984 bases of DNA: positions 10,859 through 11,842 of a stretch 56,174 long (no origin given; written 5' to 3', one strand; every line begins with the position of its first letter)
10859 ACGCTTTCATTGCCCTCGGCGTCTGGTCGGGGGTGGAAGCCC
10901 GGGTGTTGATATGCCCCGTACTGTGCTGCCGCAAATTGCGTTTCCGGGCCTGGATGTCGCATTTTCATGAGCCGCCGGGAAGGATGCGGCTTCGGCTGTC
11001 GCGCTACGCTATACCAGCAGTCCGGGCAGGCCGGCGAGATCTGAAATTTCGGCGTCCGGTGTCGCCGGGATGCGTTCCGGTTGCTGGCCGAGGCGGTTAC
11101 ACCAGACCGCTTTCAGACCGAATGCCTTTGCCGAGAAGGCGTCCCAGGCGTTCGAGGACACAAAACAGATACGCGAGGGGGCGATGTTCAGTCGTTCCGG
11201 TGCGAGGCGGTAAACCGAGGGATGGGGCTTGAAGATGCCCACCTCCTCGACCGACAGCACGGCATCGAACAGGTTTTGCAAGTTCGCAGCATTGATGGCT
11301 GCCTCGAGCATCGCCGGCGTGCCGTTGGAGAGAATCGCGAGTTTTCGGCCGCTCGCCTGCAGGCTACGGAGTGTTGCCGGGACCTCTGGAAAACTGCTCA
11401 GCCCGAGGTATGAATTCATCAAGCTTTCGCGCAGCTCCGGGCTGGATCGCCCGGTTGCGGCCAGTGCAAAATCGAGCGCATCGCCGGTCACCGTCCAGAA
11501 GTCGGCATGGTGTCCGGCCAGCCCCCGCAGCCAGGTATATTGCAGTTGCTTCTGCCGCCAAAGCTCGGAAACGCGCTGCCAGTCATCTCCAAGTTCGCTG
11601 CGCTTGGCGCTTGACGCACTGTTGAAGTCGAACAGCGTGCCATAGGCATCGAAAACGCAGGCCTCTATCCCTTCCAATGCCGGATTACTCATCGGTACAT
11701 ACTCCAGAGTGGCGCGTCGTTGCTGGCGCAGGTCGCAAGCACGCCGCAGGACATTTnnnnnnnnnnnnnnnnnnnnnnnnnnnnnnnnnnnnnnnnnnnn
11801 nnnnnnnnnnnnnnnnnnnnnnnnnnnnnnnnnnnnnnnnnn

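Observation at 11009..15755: Operon pairing two mechanistically different dehalogenases with two thiol-peroxidase-fold proteins under a TetR regulator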

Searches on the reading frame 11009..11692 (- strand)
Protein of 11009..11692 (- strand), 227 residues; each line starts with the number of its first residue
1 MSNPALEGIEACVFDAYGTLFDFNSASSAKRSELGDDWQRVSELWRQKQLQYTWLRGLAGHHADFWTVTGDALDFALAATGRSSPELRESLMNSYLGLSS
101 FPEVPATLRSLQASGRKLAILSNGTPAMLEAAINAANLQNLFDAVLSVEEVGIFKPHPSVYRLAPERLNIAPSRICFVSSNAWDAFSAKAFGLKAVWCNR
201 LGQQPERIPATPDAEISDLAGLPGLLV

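Call 3: search_protein_families(library=pfam, proteins=[window:11009-11692:-], max_evalue=0.01)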
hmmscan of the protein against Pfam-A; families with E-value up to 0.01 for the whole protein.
window:11009-11692:- (227 aa): 4 families
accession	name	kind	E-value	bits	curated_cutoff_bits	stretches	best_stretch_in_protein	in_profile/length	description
PF00702.32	Hydrolase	-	1.7e-23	84.5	26.4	1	9-192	1-191/191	haloacid dehalogenase-like hydrolase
PF13419.12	HAD_2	-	2.1e-15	57.7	23.8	1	97-197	77-177/178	Haloacid dehalogenase-like hydrolase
PF07398.16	MDMPI_C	-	0.00016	22.7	29.5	1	61-87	53-76/90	MDMPI C-terminal domain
PF13242.12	Hydrolase_like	-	0.0011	19.2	22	1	155-207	4-57/75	HAD-hyrolase-like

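Call 4: search_protein_families(library=ncbifam, proteins=[window:11009-11692:-], max_evalue=0.01)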
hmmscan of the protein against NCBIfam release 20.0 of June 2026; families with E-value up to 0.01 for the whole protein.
window:11009-11692:- (227 aa): 35 families (the best 25 are shown)
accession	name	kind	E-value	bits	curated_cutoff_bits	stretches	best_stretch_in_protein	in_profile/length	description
TIGR01428.1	HAD_type_II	equivalog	2.4e-62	210.4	125.4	1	9-204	1-196/197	haloacid dehalogenase type II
TIGR01493.1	HAD-SF-IA-v2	subfamily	1.9e-28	99.7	39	1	12-190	2-160/161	HAD-IA family hydrolase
TIGR02253.1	CTE7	subfamily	3.8e-20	72.6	169.75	1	96-221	91-219/221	TIGR02253 family HAD-type hydrolase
TIGR01449.2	PGP_bact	equivalog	2.3e-14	53.5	180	1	99-198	85-184/213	phosphoglycolate phosphatase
TIGR02254.1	YjjG_YfnB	equivalog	1.2e-12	47.7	159.9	1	108-220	106-217/223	YjjG family noncanonical pyrimidine nucleotidase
NF053830.1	RUBPPhHalo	equivalog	1e-11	44.9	330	1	84-222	87-230/234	ribulose-1,5-bisphosphate 5-phosphatase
TIGR02252.1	DREG-2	subfamily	1.4e-11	44.5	155.2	1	100-197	106-203/203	HAD hydrolase, REG-2-like, family IA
TIGR02247.1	HAD-1A3-hyp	subfamily_domain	2.2e-11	43.9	125.4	1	97-198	92-195/211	epoxide hydrolase N-terminal domain-like phosphatase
TIGR01454.1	AHBA_synth_RP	hypoth_equivalog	4.4e-11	42.8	246.65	1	98-214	74-191/205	AHBA synthesis associated protein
NF006976.0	PRK09449.1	equivalog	4.5e-11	42.7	183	1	101-225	97-221/225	pyrimidine 5'-nucleotidase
NF009695.0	PRK13222.1-2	equivalog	8e-11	41.8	225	1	100-196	95-191/226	phosphoglycolate phosphatase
NF009694.0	PRK13222.1-1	equivalog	1.1e-10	41.3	415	1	99-196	111-208/252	phosphoglycolate phosphatase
NF009804.0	PRK13288.1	equivalog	3.5e-10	39.7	218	1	100-195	83-178/215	pyrophosphatase PpaX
NF008087.0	PRK10826.1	equivalog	2.3e-09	37.2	191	1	102-200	95-193/222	hexitol phosphatase HxpB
NF009697.0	PRK13222.1-4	equivalog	1.1e-08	34.7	327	1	97-196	92-191/232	phosphoglycolate phosphatase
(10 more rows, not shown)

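Call 8: search_solved_structures(query=window:11009-11692:-, max_evalue=0.00001)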
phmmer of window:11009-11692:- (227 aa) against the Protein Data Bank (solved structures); distinct sequences matched with E-value up to 0.00001: 51.
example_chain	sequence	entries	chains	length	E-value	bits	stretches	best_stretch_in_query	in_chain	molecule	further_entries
2no4_A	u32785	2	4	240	3.7e-54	186.9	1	6-221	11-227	(S)-2-haloacid dehalogenase IVA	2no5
1jud_A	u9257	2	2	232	3.2e-50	174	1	9-221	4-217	L-2-HALOACID DEHALOGENASE | 2-HALOACID DEHALOGENASE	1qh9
1zrm_A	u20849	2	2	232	8.4e-50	172.7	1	9-221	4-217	L-2-HALOACID DEHALOGENASE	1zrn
3um9_A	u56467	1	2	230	3.5e-49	170.6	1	7-221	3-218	Haloacid dehalogenase, type II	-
3umb_A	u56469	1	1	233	6.7e-48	166.4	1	8-220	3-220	dehalogenase-like hydrolase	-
1qq5_A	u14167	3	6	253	6.2e-45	156.7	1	9-204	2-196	PROTEIN (L-2-HALOACID DEHALOGENASE)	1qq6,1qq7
1aq6_A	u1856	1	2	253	1.6e-44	155.4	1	9-204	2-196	L-2-HALOACID DEHALOGENASE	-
7qnm_A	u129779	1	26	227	5.7e-23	84.9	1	10-217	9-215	(S)-2-haloacid dehalogenase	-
7arp_A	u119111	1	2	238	2.9e-22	82.6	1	9-217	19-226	(S)-2-haloacid dehalogenase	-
7asz_A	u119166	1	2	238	7.5e-22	81.3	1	9-217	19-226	(S)-2-haloacid dehalogenase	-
4ce6_A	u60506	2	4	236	2.4e-20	76.3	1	6-212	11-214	L-HALOACID DEHALOGENASE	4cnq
2yml_A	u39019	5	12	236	1.2e-19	74.1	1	6-212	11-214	L-HALOACID DEHALOGENASE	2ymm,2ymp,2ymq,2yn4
4cf3_A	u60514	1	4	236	3.2e-19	72.7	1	6-212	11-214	L-HALOACID DEHALOGENASE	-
4cf5_A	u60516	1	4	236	6e-19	71.8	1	6-212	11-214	L-HALOACID DEHALOGENASE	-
4cf4_A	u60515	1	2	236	1.6e-18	70.4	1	6-212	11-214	L-HALOACID DEHALOGENASE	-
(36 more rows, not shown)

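Call 77: search_solved_structures(query=window:11009-11692:-, max_evalue=1e-48, show_alignments=2)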
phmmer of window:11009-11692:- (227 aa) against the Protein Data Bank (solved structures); distinct sequences matched with E-value up to 1e-48: 4.
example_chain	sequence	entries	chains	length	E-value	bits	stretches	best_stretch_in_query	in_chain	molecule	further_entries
2no4_A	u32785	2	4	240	3.7e-54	186.9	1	6-221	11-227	(S)-2-haloacid dehalogenase IVA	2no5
1jud_A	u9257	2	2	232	3.2e-50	174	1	9-221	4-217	L-2-HALOACID DEHALOGENASE | 2-HALOACID DEHALOGENASE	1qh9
1zrm_A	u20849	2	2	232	8.4e-50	172.7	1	9-221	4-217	L-2-HALOACID DEHALOGENASE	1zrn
3um9_A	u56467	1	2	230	3.5e-49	170.6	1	7-221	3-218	Haloacid dehalogenase, type II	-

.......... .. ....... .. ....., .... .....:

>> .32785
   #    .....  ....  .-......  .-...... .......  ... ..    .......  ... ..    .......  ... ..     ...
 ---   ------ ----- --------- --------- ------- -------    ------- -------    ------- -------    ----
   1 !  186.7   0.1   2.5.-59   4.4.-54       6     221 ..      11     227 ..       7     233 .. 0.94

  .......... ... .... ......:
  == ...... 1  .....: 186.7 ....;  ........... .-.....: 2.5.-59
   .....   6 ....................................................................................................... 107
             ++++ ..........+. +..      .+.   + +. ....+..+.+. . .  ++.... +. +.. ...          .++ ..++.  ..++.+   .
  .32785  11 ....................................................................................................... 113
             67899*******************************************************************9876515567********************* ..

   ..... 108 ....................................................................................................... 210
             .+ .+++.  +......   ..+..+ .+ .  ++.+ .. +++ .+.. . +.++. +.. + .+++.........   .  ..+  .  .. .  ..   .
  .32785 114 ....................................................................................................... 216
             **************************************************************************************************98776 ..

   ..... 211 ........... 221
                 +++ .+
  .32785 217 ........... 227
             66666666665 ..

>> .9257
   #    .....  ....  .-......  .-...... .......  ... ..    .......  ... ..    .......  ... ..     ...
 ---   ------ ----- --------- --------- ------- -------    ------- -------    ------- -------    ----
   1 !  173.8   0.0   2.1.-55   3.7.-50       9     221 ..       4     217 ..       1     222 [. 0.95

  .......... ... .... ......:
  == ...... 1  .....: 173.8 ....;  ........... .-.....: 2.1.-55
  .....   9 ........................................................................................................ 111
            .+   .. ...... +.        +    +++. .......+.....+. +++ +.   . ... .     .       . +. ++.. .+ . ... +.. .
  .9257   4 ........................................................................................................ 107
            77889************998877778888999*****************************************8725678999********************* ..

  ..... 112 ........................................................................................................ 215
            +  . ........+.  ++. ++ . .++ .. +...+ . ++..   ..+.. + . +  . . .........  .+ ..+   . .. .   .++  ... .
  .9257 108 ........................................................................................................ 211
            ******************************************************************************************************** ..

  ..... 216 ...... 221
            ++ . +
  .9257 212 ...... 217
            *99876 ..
